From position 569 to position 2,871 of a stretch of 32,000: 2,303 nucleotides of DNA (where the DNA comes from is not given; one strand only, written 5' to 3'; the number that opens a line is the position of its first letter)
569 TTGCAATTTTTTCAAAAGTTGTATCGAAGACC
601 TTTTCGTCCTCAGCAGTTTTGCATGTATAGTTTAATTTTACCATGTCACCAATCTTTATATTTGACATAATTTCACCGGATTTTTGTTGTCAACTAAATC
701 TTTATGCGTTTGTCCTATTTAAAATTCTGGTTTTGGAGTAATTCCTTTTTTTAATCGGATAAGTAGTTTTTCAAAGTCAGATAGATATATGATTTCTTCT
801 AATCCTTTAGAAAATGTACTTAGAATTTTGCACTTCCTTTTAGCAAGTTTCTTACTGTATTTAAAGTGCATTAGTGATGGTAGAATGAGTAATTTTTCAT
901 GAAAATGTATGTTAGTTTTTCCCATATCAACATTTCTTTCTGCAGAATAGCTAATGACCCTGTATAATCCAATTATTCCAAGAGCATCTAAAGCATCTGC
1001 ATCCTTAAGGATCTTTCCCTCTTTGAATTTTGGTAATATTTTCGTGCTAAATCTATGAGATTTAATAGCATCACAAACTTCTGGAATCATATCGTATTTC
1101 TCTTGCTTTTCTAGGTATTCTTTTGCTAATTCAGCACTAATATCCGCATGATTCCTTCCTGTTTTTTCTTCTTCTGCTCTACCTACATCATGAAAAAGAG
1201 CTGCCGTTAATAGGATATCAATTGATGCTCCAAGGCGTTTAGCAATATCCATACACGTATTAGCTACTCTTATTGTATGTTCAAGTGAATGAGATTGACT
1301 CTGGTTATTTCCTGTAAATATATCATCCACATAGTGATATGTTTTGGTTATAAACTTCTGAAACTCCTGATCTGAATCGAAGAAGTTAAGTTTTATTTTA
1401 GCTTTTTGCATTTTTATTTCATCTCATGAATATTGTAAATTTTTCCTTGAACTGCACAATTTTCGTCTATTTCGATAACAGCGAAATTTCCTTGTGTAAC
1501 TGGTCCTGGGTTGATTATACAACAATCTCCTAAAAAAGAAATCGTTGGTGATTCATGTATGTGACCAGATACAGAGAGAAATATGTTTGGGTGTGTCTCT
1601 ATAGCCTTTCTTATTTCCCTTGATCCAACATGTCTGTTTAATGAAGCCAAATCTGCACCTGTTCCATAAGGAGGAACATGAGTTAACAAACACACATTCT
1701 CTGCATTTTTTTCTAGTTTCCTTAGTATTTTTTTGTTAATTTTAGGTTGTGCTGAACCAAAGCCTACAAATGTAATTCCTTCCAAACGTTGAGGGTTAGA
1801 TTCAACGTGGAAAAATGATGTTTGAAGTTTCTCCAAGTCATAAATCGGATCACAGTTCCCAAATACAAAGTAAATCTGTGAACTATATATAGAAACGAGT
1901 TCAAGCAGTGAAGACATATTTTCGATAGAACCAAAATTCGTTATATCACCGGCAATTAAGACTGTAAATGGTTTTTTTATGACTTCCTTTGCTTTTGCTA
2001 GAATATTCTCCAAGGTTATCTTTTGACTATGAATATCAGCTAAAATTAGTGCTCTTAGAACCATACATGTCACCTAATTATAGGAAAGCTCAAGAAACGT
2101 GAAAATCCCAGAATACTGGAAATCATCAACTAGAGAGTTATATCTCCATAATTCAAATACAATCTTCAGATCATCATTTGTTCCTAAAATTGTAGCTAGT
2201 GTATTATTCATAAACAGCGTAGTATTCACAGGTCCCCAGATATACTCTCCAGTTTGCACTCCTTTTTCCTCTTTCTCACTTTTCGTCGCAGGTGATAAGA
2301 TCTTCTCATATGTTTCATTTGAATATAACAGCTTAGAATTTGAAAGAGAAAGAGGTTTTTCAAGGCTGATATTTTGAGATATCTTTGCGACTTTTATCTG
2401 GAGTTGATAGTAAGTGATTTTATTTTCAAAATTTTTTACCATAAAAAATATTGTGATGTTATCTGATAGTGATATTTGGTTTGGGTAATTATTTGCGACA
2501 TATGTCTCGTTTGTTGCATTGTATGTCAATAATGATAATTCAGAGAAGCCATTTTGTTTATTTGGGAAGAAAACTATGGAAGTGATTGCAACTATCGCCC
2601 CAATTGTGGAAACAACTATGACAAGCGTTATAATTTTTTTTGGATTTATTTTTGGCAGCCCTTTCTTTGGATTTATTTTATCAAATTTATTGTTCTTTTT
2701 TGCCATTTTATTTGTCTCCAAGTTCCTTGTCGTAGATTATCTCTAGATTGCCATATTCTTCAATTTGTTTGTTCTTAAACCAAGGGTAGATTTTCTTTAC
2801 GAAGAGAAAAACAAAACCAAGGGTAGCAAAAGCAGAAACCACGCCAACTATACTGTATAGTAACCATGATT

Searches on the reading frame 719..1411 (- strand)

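Call 30: search_protein_families(library=pfam, proteins=[window:719-1411:-], max_evalue=0.001)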
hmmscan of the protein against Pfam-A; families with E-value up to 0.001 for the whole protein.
window:719-1411:- (230 aa): 2 families
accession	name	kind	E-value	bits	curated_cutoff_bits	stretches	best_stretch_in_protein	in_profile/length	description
PF01966.28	HD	-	3.9e-19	69.5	22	1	43-143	2-115/116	HD domain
PF08668.18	HDOD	-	0.00067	19.6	22.9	0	37-78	90-132/196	HDOD domain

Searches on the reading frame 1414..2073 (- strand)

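Call 30: search_protein_families(library=pfam, proteins=[window:1414-2073:-], max_evalue=0.001)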
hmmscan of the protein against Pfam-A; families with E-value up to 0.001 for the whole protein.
window:1414-2073:- (219 aa): 3 families
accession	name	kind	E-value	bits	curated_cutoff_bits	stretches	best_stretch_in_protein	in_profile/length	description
PF00149.33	Metallophos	-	2.7e-15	57.7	21.5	1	7-174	2-190/191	Calcineurin-like phosphoesterase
PF12850.12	Metallophos_2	-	6.4e-11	42.9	27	1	7-197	2-146/154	Calcineurin-like phosphoesterase superfamily domain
PF14582.11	Metallophos_3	-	1e-06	28.8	28.2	1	116-205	167-252/259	Metallophosphoesterase, calcineurin superfamily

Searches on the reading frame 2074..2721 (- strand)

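Call 30: search_protein_families(library=pfam, proteins=[window:2074-2721:-], max_evalue=0.001)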
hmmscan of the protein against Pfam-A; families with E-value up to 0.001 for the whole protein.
window:2074-2721:- (215 aa): 1 family
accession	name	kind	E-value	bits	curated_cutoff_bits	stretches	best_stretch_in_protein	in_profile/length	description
PF07760.16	DUF1616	-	5.5e-13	49.2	31.6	1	27-119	150-243/307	Protein of unknown function (DUF1616)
